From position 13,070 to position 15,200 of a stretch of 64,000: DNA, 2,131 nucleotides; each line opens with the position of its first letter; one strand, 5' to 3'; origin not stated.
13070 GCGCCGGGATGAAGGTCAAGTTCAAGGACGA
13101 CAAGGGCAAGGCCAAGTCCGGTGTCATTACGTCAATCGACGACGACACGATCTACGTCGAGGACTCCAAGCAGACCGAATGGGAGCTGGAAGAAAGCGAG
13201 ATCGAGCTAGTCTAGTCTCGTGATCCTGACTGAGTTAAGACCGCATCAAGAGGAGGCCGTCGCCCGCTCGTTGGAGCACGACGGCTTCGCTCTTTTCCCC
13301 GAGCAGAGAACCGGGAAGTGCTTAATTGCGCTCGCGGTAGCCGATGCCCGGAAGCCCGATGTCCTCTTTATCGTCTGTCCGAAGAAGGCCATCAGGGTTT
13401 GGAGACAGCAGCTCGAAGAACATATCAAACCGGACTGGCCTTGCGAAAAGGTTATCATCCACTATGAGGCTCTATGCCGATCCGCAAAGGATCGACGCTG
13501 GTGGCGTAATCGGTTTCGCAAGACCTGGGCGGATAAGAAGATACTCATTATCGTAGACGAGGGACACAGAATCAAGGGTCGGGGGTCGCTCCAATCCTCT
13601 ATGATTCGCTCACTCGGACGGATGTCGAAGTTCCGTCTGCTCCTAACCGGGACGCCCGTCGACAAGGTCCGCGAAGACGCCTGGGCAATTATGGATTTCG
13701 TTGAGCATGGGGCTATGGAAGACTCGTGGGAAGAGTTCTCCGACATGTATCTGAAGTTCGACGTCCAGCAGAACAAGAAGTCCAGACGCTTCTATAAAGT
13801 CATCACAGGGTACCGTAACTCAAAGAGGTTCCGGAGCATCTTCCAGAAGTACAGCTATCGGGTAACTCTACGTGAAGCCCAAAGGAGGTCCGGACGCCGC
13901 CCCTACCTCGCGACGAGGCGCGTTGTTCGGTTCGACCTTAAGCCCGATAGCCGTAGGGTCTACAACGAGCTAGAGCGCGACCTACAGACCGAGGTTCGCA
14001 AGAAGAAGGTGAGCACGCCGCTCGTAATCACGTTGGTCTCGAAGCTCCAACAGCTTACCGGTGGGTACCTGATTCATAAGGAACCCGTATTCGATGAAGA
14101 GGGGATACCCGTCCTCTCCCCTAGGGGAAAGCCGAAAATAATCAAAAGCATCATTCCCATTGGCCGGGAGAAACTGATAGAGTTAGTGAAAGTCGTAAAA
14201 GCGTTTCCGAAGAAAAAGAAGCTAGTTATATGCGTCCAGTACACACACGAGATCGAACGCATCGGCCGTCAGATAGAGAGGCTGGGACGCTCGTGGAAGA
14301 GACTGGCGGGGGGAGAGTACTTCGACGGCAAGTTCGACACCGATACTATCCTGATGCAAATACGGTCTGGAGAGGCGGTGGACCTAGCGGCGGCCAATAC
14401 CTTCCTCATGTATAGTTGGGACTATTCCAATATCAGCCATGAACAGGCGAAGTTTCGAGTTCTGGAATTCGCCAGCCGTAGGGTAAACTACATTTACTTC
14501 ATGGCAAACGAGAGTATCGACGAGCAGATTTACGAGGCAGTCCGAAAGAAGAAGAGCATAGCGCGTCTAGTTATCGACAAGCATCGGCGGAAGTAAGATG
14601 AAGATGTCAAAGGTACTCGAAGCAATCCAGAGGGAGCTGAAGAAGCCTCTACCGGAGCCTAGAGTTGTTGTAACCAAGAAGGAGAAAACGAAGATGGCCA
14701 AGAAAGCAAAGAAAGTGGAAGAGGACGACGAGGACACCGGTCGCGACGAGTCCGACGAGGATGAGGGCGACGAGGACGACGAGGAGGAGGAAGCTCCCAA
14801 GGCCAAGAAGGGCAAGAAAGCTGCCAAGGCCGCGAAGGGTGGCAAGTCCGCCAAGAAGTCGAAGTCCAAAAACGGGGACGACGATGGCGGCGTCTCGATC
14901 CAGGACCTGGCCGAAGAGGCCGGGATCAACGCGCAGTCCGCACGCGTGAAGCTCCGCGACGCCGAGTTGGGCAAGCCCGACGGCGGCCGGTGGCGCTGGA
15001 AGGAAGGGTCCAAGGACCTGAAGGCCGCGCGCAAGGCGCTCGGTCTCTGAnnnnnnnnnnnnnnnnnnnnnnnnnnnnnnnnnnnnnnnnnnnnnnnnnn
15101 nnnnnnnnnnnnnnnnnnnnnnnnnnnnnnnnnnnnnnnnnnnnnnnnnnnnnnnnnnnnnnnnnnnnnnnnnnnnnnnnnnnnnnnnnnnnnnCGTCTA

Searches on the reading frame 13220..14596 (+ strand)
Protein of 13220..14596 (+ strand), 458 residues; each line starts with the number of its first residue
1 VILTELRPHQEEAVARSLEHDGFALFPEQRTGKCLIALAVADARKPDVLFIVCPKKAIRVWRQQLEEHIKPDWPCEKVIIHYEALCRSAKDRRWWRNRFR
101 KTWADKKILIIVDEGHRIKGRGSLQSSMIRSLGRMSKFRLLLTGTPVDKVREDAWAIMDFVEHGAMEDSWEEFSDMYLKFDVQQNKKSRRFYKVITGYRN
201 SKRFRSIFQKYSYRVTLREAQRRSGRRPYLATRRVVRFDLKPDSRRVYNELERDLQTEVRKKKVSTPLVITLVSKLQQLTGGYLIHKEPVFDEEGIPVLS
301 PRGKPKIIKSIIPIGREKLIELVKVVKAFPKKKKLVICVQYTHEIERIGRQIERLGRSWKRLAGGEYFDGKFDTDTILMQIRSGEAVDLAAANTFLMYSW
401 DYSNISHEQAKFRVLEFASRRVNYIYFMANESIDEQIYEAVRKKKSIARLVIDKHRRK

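Call 66: search_protein_families(library=pfam, proteins=[window:13220-14596:+], max_evalue=0.01)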
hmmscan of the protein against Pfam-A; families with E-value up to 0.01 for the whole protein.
window:13220-14596:+ (458 aa): 4 families
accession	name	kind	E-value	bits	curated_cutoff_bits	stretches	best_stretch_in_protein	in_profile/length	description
PF00176.29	SNF2-rel_dom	-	4.1e-13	49.5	24.9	1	109-249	128-250/290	SNF2-related domain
PF04851.21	ResIII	-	1.7e-05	25.2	22.5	1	5-147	3-163/164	Type III restriction enzyme, res subunit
PF18766.7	SWI2_SNF2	-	4.5e-05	23.7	26.7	1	99-157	111-166/221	SWI2/SNF2 ATPase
PF13401.12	AAA_22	-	0.0055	17.5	27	0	28-146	13-124/130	AAA domain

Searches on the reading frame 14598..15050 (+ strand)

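Call 66: search_protein_families(library=pfam, proteins=[window:14598-15050:+], max_evalue=0.01)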
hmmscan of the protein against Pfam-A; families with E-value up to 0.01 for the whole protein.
window:14598-15050:+ (150 aa): 1 family
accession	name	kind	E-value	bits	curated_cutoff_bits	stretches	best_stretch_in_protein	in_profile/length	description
PF05642.16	Sporozoite_P67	-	0.0021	16.7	28.9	1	14-113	76-176/727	Sporozoite P67 surface antigen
